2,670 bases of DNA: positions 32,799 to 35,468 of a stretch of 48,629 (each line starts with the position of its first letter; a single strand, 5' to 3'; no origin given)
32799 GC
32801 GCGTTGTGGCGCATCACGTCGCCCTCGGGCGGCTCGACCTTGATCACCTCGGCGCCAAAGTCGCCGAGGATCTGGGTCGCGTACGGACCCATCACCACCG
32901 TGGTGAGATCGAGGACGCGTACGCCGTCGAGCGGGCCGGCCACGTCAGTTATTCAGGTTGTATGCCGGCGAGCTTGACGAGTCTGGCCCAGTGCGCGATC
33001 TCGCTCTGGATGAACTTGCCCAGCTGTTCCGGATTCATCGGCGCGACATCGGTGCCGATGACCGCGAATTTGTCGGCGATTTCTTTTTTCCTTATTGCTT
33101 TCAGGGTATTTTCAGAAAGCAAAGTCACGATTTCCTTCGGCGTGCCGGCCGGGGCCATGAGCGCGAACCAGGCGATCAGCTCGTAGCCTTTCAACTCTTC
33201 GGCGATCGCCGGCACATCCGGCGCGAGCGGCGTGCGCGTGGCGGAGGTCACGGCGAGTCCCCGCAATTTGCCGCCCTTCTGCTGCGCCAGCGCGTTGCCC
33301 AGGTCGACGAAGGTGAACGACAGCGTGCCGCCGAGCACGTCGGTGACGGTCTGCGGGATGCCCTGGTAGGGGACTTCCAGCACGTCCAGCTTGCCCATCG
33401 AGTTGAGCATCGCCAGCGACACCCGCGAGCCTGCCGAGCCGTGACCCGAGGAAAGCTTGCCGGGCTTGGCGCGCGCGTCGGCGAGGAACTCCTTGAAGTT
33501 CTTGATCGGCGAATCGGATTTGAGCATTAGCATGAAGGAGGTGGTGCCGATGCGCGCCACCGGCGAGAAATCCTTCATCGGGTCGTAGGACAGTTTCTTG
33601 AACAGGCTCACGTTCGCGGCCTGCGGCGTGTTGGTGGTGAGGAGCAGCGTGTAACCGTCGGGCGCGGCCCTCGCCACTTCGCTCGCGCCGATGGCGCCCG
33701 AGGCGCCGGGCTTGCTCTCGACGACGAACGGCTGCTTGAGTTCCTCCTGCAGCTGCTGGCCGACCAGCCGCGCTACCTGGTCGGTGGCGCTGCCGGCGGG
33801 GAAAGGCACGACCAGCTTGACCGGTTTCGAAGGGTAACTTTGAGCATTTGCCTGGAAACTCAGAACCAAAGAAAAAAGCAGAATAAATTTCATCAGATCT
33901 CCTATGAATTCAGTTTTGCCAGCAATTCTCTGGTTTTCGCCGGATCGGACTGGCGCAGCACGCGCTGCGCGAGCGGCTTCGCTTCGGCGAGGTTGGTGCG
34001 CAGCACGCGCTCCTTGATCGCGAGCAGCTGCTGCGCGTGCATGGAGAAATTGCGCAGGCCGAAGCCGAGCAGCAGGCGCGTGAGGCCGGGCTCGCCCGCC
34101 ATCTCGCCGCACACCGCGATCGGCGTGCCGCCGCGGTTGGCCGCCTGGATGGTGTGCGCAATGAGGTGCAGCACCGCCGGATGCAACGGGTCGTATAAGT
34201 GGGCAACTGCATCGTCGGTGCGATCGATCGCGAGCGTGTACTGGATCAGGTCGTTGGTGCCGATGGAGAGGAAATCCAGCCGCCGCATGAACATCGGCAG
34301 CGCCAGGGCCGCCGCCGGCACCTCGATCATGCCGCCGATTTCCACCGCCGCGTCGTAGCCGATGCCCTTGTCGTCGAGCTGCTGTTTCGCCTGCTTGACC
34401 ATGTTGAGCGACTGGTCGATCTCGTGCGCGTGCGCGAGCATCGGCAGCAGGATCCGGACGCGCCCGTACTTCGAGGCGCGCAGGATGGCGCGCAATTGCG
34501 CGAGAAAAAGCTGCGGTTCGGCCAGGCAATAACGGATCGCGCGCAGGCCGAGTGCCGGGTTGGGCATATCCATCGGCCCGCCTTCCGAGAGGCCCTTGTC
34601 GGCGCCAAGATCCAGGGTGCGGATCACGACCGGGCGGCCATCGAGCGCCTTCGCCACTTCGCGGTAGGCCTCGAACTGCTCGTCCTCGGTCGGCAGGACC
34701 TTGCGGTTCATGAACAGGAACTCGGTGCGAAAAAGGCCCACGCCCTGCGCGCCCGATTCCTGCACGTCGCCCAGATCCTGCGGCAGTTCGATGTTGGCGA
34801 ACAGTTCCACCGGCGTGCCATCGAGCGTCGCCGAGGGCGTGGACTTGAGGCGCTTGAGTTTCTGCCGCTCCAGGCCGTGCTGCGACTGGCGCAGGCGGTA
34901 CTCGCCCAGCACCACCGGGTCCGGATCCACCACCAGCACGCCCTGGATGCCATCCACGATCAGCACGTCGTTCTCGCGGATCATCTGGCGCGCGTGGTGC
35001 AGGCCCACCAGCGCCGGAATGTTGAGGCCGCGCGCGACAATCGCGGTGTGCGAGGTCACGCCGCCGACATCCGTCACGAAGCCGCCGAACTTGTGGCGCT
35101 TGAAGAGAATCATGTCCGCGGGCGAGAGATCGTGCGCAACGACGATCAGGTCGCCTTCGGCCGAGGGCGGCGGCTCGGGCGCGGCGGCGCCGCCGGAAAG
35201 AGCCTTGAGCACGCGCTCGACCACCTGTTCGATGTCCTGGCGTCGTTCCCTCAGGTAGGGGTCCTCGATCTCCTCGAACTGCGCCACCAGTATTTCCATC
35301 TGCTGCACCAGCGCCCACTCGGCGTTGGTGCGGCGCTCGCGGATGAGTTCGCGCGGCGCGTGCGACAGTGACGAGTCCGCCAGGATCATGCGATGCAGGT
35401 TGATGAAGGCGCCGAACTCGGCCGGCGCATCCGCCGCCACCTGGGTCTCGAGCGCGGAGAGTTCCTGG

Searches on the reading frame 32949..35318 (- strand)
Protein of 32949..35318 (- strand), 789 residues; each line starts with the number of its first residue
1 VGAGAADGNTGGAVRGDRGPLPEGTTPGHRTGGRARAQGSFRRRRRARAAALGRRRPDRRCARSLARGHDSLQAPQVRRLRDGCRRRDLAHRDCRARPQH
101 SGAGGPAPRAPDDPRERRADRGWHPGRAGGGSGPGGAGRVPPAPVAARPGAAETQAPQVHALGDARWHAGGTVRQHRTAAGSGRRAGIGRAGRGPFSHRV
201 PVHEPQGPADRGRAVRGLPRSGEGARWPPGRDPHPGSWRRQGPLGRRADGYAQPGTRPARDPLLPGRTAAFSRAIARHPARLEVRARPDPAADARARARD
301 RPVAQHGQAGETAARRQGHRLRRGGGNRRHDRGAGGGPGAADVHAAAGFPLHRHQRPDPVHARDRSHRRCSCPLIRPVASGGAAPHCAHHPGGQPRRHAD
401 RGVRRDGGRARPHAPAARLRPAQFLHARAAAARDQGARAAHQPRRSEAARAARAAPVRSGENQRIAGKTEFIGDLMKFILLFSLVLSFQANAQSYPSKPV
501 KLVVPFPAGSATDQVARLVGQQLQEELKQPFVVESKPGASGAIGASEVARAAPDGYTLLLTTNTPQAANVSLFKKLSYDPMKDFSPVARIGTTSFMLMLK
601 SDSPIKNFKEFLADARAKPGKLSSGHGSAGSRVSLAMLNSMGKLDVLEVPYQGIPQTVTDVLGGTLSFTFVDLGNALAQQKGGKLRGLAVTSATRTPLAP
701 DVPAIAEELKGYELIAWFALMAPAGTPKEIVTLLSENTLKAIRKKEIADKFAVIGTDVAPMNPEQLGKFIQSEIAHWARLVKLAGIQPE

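Call 17: search_protein_families(library=pfam, proteins=[window:32949-35318:-], max_evalue=0.00001)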
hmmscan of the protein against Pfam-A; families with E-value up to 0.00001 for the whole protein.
window:32949-35318:- (789 aa): 1 family
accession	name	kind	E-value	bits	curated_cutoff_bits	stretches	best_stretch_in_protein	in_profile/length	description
PF03401.19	TctC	-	1.5e-58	198.9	27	1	515-784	1-272/274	Tripartite tricarboxylate transporter family receptor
